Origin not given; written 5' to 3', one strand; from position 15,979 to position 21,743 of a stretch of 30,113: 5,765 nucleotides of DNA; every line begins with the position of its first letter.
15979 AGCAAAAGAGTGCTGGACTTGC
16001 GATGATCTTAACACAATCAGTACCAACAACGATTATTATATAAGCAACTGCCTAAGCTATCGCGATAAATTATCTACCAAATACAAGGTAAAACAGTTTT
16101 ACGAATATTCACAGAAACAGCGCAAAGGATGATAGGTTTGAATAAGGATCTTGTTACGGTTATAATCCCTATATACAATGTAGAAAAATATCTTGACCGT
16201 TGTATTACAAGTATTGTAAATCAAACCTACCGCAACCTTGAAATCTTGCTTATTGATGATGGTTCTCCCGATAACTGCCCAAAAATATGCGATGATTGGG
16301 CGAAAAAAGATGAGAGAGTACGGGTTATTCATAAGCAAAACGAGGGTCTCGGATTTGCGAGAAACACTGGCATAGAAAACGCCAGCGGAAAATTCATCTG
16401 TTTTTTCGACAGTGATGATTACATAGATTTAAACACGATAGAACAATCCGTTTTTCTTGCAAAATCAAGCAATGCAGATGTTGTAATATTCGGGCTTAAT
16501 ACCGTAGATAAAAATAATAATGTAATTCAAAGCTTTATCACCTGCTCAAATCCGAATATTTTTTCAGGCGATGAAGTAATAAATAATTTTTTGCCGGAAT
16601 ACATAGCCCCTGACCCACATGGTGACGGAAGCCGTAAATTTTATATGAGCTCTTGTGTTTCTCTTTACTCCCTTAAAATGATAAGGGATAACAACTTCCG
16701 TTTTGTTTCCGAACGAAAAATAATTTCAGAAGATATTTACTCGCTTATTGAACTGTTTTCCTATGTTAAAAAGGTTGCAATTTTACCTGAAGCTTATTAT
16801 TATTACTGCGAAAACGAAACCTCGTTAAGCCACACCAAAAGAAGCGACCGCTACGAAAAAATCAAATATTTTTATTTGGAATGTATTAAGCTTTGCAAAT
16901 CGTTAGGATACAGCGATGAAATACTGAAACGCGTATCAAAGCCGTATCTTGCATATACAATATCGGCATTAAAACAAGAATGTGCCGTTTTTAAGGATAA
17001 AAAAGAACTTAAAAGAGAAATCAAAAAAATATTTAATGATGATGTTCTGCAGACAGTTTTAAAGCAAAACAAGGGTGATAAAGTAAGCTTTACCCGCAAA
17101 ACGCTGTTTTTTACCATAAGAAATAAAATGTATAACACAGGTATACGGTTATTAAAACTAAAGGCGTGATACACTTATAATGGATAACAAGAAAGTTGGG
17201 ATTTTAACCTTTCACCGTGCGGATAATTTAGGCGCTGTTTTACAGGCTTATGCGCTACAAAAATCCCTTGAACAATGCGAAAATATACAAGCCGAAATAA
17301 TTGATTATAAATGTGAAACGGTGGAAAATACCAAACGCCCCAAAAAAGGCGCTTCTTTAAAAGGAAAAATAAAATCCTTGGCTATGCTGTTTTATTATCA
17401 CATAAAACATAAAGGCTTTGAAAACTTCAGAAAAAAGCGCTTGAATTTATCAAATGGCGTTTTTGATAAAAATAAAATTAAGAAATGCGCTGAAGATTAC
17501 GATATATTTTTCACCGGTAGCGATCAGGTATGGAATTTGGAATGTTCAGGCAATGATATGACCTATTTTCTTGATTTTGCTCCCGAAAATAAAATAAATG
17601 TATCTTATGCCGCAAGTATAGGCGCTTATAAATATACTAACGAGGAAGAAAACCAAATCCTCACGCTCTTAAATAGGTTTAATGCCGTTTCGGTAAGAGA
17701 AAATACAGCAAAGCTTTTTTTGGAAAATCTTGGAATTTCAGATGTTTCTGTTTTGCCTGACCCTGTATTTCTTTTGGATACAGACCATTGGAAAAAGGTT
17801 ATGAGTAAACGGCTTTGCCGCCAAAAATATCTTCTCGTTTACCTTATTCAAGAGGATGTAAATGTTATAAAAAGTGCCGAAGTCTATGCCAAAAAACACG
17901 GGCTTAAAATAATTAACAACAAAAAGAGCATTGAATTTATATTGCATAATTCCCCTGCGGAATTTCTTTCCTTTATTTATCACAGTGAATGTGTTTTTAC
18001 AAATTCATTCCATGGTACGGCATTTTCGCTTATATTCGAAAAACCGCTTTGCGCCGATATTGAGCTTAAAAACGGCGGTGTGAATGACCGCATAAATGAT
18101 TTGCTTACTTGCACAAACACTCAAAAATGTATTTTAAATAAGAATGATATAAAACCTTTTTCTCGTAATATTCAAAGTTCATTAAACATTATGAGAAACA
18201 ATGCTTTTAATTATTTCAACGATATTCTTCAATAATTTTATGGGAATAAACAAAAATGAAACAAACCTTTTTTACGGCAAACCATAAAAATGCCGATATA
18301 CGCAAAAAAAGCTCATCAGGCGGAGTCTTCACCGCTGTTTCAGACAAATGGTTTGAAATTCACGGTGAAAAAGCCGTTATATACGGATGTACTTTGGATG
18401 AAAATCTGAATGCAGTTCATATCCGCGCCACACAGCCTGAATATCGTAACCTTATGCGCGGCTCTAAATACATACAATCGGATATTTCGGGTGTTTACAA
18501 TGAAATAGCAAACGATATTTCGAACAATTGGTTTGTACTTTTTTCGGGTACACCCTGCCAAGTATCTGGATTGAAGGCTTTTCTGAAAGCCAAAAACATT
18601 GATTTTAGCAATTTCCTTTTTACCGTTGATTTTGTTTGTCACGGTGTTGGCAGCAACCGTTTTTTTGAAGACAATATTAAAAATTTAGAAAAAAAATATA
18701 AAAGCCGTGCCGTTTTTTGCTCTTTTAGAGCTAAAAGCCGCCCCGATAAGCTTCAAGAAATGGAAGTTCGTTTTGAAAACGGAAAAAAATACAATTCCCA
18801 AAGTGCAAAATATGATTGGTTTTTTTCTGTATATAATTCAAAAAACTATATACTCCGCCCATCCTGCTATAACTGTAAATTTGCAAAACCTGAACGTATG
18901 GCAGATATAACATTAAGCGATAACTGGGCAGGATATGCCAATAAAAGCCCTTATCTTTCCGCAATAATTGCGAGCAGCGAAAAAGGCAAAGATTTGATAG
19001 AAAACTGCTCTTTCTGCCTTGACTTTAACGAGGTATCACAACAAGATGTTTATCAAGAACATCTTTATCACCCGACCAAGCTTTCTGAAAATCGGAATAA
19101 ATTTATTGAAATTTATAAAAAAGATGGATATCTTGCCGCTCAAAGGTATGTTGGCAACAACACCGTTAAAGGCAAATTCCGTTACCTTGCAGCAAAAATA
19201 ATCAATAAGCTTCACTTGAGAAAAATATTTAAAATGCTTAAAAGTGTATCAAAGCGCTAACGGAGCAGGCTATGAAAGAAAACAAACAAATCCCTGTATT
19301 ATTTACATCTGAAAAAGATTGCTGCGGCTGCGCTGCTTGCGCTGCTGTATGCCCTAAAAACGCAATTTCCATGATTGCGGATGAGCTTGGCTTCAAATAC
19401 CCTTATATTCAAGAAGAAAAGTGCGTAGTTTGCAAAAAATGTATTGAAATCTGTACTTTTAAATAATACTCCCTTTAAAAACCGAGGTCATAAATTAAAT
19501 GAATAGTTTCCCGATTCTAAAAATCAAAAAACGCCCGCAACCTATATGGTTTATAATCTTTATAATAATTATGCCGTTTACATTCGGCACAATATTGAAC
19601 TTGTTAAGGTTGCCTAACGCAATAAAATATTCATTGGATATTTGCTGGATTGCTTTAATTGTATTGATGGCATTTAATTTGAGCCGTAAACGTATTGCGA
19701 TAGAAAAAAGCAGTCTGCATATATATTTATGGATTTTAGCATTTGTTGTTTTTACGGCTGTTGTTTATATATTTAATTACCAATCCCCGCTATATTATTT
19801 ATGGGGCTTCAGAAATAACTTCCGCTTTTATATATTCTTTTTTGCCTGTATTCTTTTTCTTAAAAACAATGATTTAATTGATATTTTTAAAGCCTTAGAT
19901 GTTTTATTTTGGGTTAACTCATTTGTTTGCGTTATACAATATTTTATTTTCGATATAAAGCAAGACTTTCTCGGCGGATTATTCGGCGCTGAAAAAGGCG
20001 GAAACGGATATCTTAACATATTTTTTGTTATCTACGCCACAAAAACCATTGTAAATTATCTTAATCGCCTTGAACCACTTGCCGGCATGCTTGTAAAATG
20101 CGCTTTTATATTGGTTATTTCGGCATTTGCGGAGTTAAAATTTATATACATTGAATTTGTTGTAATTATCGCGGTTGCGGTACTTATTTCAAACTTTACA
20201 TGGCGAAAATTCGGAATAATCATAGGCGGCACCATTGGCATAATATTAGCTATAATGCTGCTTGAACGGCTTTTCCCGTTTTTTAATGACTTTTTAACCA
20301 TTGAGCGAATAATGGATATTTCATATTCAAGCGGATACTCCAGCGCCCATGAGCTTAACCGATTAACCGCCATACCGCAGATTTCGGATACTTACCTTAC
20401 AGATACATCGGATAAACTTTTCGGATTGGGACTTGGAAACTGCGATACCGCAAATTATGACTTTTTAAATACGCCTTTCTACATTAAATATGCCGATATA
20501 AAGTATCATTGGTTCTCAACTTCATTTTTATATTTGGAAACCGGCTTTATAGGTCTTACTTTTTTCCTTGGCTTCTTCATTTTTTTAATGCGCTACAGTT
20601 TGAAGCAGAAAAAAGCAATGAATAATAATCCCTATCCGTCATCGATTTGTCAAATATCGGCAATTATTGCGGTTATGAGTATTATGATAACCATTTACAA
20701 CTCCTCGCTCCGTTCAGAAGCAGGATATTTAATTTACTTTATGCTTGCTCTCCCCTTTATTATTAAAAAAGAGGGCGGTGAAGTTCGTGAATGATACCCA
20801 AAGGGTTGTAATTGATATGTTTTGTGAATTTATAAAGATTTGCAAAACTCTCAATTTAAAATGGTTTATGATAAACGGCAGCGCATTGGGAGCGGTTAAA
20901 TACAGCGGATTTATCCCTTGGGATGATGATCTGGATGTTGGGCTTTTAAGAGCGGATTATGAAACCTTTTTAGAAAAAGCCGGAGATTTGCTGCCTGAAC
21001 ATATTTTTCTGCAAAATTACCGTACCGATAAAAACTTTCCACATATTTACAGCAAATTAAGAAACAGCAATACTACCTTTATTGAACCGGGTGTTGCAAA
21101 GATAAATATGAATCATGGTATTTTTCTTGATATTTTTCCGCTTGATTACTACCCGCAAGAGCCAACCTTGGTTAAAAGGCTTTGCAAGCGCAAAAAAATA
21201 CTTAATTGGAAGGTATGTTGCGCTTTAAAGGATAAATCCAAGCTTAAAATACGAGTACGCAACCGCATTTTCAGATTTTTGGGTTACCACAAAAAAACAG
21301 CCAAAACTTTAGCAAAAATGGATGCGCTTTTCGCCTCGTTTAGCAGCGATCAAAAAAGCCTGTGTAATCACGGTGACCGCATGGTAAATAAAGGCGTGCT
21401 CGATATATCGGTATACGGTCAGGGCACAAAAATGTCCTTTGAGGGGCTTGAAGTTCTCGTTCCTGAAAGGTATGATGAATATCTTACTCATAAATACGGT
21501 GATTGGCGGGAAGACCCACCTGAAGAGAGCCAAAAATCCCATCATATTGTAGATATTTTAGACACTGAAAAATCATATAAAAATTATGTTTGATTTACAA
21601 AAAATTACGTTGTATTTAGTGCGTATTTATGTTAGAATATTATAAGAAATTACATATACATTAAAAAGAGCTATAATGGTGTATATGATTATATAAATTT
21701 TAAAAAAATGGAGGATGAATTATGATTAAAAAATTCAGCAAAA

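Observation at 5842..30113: Candidate coupled system: phosphodiester-bearing surface glycan plus a giant surface phosphodiester glycosidase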

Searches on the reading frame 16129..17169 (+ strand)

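Call 4: search_protein_families(library=pfam, proteins=[window:16129-17169:+])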
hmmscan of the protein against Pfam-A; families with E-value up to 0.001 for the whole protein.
window:16129-17169:+ (346 aa): 3 families
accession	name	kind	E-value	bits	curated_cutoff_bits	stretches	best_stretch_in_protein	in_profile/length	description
PF00535.33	Glycos_transf_2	-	1.9e-38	132.4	23.3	1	10-134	1-126/168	Glycosyl transferase family 2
PF13641.12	Glyco_tranf_2_3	-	1.4e-11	45.3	27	1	9-119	3-119/230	Glycosyltransferase like family 2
PF10111.15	Glyco_tranf_2_2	-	4.9e-11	43.1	27.3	1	10-115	1-110/276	Glycosyltransferase like family 2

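Call 109: search_protein_families(library=ncbifam, proteins=[window:16129-17169:+], max_evalue=0.00001)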
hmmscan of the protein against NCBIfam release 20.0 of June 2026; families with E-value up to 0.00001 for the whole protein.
window:16129-17169:+ (346 aa): 21 families
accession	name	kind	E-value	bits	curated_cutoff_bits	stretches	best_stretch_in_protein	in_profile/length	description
NF007482.0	PRK10073.1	equivalog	7.5e-41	140.2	423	1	6-331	5-324/334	glycosyltransferase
NF047683.1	TeichurnBiosyTuaG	equivalog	1.1e-26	94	400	1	5-151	4-149/252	teichuronic acid biosynthesis protein TuaG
TIGR03937.1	PgaC_IcaA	equivalog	2.7e-19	69.4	422.3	1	7-105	45-144/407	poly-beta-1,6-N-acetyl-D-glucosamine synthase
NF050050.1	ProtGlycPglI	equivalog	5.1e-18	65.5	500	1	9-136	4-131/306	GalNAc(5)-diNAcBac-PP-undecaprenol beta-1,3-glucosyltransferase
NF053739.1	GlytfEpsEBac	equivalog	1.3e-17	63.6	450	1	9-130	3-127/265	glycosyltransferase EpsE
NF041875.1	EPS_EpsD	equivalog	1.7e-16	60.5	370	1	9-137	1-129/325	exopolysaccharide biosynthesis glycosyltransferase EpsD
NF041394.1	GtaseAglG_Halo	equivalog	2.5e-16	59.8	440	1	9-116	3-112/304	glucosyl-dolichyl phosphate glucuronosyltransferase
NF038302.1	EPS_HpsE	equivalog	2.8e-15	56.1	300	1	9-113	3-113/307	hormogonium polysaccharide biosynthesis glycosyltransferase HpsE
TIGR03965.1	mycofact_glyco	equivalog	2.1e-14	53.3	280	1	7-96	74-164/467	mycofactocin biosynthesis glycosyltransferase MftF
TIGR03111.1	glyc2_xrt_Gpos1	hypoth_equivalog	6.6e-14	51.5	363.95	1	9-110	51-155/439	TIGR03111 family XrtG-associated glycosyltransferase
TIGR04283.1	glyco_like_mftF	equivalog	1.5e-11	44.3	182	1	10-128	2-114/221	TIGR04283 family arsenosugar biosynthesis glycosyltransferase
NF038299.1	EPS_HpsN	equivalog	1.2e-10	40.9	425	1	8-104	2-99/317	hormogonium polysaccharide biosynthesis glycosyltransferase HpsN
NF007453.0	PRK10018.1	equivalog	2.2e-10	40.7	382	1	5-115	4-113/280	colanic acid biosynthesis glycosyltransferase WcaA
TIGR04017.1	WcaA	equivalog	3.4e-10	40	495.75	1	5-115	3-112/279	colanic acid biosynthesis glycosyltransferase WcaA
TIGR04242.1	nodulat_NodC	equivalog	3.7e-10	39.3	550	1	9-120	50-165/395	chitooligosaccharide synthase NodC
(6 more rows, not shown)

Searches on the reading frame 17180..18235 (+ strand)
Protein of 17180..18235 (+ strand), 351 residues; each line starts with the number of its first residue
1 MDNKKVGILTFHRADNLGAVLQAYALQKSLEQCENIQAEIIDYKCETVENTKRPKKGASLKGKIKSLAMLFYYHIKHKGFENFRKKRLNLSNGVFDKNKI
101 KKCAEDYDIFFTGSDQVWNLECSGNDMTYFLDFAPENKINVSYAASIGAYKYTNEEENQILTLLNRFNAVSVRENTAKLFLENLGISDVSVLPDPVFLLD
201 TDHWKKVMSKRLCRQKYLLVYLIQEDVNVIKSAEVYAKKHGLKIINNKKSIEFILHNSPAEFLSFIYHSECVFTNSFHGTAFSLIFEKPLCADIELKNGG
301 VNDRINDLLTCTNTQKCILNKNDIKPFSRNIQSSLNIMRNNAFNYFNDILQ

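Call 4: search_protein_families(library=pfam, proteins=[window:17180-18235:+])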
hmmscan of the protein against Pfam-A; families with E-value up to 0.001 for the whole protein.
window:17180-18235:+ (351 aa): 1 family
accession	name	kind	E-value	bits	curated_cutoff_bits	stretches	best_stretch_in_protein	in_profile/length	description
PF04230.19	PS_pyruv_trans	-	8e-39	134.7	25.3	1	16-290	1-273/280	Polysaccharide pyruvyl transferase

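Call 109: search_protein_families(library=ncbifam, proteins=[window:17180-18235:+], max_evalue=0.00001)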
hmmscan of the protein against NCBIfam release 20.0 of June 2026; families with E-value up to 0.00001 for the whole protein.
window:17180-18235:+ (351 aa): 1 family
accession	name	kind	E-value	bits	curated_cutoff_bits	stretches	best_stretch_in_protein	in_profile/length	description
TIGR03609.1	S_layer_CsaB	equivalog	1.8e-06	27.5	213.1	0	142-210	105-171/301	polysaccharide pyruvyl transferase CsaB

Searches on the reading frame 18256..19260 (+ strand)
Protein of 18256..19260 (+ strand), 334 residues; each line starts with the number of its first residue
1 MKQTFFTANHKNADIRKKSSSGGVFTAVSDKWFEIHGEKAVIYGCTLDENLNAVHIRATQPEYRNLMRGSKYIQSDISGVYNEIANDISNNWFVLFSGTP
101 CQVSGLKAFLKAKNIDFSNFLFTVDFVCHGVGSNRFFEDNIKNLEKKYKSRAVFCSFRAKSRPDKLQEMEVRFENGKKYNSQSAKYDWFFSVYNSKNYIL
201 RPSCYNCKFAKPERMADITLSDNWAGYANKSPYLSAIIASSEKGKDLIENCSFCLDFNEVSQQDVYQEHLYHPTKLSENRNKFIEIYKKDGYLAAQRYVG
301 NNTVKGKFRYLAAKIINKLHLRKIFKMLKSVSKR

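Call 4: search_protein_families(library=pfam, proteins=[window:18256-19260:+])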
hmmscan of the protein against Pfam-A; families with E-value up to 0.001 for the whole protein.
window:18256-19260:+ (334 aa): 2 families
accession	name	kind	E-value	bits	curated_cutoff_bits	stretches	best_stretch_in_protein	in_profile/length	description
PF04432.18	FrhB_FdhB_C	-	2.7e-18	66.7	23.3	1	94-251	4-136/150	Coenzyme F420 hydrogenase/dehydrogenase, beta subunit C terminus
PF04422.18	FrhB_FdhB_N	-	5.1e-06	27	22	1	6-79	2-75/78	Coenzyme F420 hydrogenase/dehydrogenase, beta subunit N-term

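Call 31: search_protein_families(library=ncbifam, proteins=[window:18256-19260:+], max_evalue=0.001)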
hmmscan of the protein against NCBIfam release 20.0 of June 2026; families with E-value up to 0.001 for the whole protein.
window:18256-19260:+ (334 aa): 0 families

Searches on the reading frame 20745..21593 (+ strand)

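Call 4: search_protein_families(library=pfam, proteins=[window:20745-21593:+])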
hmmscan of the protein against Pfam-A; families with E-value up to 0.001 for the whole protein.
window:20745-21593:+ (282 aa): 1 family
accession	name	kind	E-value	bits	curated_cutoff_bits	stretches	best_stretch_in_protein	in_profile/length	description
PF04991.19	LicD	-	1.3e-39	137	22.6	1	33-252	1-227/227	LicD family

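Call 31: search_protein_families(library=ncbifam, proteins=[window:20745-21593:+], max_evalue=0.001)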
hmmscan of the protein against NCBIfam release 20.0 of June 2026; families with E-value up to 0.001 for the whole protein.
window:20745-21593:+ (282 aa): 1 family
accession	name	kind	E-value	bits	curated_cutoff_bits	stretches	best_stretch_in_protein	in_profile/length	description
NF045866.1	GGPL_Ptran_Mf1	equivalog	1.7e-19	70.9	225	1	19-256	2-224/240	diacylglycerol cholinephosphotransferase Mf1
